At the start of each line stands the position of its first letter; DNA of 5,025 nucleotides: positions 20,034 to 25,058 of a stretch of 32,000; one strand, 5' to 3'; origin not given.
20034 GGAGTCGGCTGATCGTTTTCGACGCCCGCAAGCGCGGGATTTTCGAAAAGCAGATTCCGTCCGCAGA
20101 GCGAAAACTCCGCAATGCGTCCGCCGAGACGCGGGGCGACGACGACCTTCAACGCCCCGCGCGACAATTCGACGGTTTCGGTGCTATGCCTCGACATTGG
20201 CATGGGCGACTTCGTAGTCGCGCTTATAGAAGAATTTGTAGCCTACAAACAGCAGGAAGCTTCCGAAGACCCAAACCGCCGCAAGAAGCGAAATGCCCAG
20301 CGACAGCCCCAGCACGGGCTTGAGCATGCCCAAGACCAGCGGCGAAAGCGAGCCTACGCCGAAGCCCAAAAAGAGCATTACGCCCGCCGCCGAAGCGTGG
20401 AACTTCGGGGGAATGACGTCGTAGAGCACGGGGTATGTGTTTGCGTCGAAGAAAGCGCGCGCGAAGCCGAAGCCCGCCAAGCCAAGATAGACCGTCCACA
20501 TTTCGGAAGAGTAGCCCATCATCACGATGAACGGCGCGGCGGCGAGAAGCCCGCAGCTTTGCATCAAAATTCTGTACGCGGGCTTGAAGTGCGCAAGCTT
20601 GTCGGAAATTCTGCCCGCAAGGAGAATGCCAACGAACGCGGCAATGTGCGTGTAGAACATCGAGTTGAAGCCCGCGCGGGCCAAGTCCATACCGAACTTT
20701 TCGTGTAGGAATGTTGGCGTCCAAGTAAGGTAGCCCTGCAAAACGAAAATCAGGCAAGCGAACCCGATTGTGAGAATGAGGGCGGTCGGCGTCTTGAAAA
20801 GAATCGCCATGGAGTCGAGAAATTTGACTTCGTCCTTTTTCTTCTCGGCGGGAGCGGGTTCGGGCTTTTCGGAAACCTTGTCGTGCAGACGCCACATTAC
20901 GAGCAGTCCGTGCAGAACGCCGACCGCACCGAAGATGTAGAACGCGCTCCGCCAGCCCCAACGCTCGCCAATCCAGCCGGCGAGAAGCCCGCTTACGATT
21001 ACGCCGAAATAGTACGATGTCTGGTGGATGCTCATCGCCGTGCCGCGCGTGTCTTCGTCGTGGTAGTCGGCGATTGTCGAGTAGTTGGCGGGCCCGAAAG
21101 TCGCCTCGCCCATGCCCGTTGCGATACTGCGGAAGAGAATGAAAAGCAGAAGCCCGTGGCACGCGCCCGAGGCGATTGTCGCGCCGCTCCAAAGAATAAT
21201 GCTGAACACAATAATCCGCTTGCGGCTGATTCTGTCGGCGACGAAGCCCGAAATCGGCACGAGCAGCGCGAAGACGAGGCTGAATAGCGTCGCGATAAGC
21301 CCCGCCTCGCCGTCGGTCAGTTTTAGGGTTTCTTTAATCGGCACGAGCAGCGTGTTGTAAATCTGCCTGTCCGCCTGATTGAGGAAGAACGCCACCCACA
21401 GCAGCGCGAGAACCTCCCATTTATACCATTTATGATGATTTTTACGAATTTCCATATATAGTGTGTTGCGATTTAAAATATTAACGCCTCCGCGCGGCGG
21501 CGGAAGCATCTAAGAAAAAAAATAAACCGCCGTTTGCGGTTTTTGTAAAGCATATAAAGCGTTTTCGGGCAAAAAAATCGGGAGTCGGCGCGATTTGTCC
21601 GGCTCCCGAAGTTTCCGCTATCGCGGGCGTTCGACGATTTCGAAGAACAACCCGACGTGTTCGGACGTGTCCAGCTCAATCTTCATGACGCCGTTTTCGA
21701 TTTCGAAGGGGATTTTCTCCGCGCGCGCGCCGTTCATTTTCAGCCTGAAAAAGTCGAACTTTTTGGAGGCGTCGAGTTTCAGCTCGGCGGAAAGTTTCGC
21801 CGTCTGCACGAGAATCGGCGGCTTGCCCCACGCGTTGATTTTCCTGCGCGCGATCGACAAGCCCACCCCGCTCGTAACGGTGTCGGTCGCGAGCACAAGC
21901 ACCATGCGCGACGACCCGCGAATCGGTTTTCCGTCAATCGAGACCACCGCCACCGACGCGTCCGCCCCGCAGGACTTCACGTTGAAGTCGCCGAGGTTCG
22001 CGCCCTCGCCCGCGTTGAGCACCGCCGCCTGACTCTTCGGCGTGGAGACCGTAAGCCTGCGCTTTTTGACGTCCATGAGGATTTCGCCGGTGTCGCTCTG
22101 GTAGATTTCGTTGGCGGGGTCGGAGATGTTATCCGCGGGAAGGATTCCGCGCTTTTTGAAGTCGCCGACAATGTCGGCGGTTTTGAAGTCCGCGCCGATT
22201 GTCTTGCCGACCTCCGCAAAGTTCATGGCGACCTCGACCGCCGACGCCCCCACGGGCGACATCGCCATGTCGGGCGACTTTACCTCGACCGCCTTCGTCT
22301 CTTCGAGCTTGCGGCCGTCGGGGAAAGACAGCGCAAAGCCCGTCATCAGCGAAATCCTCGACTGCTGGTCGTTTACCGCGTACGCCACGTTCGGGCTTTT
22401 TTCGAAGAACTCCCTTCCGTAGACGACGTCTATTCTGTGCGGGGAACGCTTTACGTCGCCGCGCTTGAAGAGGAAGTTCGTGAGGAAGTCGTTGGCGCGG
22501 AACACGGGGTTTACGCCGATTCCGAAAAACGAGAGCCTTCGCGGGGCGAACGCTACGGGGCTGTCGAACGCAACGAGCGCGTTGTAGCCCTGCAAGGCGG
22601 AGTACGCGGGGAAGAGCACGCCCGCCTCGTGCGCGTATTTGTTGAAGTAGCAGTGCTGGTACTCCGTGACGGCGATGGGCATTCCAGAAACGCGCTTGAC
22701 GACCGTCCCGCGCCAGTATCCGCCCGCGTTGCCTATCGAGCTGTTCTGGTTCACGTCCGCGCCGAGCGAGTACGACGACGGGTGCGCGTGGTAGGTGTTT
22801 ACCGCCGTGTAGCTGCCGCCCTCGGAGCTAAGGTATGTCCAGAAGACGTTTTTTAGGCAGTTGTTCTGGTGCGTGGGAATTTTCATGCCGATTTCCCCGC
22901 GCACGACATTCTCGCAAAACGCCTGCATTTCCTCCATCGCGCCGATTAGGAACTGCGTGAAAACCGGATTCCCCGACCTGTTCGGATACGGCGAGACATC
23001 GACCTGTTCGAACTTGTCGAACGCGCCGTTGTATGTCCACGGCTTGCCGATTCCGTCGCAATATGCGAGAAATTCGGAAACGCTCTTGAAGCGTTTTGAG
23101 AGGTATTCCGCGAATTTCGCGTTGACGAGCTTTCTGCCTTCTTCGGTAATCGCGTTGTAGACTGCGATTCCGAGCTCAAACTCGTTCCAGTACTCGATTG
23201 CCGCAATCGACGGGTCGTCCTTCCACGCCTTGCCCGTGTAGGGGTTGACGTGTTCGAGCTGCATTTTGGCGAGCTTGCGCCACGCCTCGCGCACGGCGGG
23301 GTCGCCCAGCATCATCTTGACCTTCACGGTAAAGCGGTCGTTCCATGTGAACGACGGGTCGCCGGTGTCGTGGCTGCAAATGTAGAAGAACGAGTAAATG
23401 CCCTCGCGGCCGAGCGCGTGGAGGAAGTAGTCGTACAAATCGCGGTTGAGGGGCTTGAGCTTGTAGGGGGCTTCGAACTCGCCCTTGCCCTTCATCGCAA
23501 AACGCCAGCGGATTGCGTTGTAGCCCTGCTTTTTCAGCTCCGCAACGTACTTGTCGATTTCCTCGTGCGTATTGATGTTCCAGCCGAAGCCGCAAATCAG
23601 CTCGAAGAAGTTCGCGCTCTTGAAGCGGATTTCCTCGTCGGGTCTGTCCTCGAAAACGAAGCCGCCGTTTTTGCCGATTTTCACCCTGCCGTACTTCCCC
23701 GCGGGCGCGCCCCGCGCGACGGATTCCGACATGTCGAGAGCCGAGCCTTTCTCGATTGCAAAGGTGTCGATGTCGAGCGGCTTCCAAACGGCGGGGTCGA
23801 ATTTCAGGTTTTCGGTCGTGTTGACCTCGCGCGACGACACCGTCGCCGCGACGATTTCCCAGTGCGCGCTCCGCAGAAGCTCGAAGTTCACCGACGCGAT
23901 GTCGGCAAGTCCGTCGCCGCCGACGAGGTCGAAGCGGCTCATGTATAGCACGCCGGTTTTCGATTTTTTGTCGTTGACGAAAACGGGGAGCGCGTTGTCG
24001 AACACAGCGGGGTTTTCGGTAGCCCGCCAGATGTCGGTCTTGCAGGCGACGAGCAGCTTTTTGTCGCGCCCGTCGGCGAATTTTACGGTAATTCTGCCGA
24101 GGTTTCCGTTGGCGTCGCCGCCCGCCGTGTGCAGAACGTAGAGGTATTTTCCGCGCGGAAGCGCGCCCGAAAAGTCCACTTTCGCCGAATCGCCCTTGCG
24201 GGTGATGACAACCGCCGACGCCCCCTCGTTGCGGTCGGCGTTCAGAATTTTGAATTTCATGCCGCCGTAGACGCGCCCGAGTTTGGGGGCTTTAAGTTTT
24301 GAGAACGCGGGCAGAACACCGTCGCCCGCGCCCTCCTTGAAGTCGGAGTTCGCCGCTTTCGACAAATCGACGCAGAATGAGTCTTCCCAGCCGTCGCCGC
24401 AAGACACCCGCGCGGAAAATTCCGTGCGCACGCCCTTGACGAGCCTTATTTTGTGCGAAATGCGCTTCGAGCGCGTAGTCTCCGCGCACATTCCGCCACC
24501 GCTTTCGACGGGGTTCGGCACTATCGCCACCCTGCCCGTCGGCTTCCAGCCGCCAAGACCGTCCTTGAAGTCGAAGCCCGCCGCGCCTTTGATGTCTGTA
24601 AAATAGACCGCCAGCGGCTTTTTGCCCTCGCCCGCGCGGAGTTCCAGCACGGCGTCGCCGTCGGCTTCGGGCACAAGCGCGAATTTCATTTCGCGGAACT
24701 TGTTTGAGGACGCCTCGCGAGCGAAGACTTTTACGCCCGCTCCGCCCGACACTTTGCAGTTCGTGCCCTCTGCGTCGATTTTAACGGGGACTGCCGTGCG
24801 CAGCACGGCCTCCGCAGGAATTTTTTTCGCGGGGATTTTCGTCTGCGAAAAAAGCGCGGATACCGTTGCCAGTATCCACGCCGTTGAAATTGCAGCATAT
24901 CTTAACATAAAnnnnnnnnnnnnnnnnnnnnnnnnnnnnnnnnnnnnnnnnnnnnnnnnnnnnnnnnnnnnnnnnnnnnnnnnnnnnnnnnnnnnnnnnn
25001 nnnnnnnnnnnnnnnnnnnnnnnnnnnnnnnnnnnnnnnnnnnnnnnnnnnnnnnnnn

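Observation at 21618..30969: Tandem triplication of ~930-1090-aa secreted proteins that look like an unclassified clan GH-A glycosidase family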

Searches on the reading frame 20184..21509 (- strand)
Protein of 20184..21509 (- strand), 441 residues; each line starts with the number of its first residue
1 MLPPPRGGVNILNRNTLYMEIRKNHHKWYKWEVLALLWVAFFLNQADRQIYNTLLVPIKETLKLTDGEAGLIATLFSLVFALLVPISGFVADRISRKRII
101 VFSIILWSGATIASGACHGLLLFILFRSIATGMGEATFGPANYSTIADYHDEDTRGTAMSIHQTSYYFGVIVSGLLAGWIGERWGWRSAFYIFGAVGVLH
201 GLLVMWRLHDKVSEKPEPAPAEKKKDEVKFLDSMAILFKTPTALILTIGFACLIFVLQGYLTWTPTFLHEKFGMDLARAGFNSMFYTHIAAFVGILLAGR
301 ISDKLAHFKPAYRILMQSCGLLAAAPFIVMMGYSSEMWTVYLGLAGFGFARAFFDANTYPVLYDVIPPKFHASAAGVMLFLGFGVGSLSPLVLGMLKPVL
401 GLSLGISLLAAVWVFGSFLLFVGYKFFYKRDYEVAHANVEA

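Call 10: search_protein_families(library=pfam, proteins=[window:20184-21509:-], max_evalue=0.001)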
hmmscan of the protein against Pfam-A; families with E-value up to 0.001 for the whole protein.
window:20184-21509:- (441 aa): 2 families
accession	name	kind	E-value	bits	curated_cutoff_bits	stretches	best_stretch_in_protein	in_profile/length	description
PF07690.21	MFS_1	-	4.8e-59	200.5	33.4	1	37-390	1-347/347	Major Facilitator Superfamily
PF03137.26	OATP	-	1.9e-11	43.4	25.8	1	221-330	273-379/545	Organic Anion Transporter Polypeptide (OATP) family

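Call 19: search_protein_families(library=ncbifam, proteins=[window:20184-21509:-], max_evalue=0.001)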
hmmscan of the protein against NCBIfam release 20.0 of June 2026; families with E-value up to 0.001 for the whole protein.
window:20184-21509:- (441 aa): 68 families (the best 25 are shown)
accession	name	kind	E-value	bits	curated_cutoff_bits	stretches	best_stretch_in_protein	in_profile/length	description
TIGR00893.1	2A0114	subfamily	5.8e-44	150.6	395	1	40-421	2-396/399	D-galactonate transporter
TIGR00881.1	2A0104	subfamily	5.6e-39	134.2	407.75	1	40-397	3-370/379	phosphoglycerate transporter protein PgtP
TIGR00895.1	2A0115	subfamily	2e-31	109.3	418.55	1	20-396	5-397/398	aromatic acid/H+ symport family MFS transporter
NF008661.1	PRK11663.1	subfamily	1.1e-20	74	564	1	20-329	19-337/439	MFS transporter family glucose-6-phosphate receptor UhpC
NF008586.0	PRK11551.1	equivalog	9.9e-20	70.9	410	1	60-373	43-340/406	3-(3-hydroxy-phenyl)propionate transporter MhpT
NF053757.1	BclibactTpBcbE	equivalog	2.4e-19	69.5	600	1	53-349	23-317/394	bacillibactin exporter BcbE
TIGR00711.1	efflux_EmrB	subfamily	5.2e-19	68.3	230.2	1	36-211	6-180/485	DHA2 family efflux MFS transporter permease subunit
TIGR00900.1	2A0121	subfamily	1.3e-16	61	319.6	1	68-401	35-364/364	H+ Antiporter protein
TIGR00894.1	2A0114euk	subfamily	2.9e-16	59.1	626.45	1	77-395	86-418/465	Na(+)-dependent inorganic phosphate cotransporter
TIGR00880.1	2_A_01_02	superfamily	5.9e-16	58.9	131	1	74-206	5-136/141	multidrug resistance protein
TIGR00883.1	2A0106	subfamily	2.1e-15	56.7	443.45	2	146-408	121-390/400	metabolite/H+ symporter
NF008963.0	PRK12307.1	equivalog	2.5e-15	56.6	637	1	34-425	20-408/426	MFS transporter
NF006386.0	PRK08633.1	equivalog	1.5e-14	52.7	1221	1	33-354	11-339/1147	acyl-[ACP]--phospholipid O-acyltransferase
NF049980.1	SfMCT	equivalog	1.7e-14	53.3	320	1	56-396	26-361/378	L-lactate MFS transporter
NF033135.1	cmx_cmrA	equivalog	2.9e-14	52.9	400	1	46-352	17-310/374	Cmx/CmrA family chloramphenicol efflux MFS transporter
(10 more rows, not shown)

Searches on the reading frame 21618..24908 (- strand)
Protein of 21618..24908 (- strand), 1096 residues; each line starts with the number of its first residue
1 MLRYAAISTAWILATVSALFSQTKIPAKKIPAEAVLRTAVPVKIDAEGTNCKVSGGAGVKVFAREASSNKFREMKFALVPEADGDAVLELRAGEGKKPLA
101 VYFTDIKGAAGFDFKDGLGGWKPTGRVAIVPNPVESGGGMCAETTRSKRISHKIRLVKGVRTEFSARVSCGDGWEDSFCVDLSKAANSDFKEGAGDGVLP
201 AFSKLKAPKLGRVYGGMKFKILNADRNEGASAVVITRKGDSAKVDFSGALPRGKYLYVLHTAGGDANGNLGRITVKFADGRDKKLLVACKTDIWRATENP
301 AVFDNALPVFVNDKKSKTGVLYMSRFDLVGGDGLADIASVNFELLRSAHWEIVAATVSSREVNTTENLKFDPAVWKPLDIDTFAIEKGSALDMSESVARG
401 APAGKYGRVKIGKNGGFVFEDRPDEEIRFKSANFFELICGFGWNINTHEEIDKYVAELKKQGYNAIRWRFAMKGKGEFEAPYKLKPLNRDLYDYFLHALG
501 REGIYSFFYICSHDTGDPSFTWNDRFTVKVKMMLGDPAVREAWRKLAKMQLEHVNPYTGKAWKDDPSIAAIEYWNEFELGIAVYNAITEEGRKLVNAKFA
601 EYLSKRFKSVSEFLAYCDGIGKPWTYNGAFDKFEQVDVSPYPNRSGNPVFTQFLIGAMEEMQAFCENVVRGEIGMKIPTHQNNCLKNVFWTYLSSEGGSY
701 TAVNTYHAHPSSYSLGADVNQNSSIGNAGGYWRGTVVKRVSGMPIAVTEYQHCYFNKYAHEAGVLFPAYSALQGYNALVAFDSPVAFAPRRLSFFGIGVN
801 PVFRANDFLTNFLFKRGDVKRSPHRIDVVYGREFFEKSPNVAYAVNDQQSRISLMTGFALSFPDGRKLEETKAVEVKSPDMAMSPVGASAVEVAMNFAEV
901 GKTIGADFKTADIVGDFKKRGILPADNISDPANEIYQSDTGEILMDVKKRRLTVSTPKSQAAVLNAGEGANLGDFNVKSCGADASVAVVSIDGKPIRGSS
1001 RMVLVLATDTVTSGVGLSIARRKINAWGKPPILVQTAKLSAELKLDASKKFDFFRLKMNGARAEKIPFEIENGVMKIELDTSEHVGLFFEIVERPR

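Call 4: search_protein_families(library=pfam, proteins=[window:21618-24908:-], max_evalue=1)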
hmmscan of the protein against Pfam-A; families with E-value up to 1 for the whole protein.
window:21618-24908:- (1096 aa): 0 families

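Call 5: search_protein_families(library=ncbifam, proteins=[window:21618-24908:-], max_evalue=1)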
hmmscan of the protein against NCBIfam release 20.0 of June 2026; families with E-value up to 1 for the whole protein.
window:21618-24908:- (1096 aa): 0 families
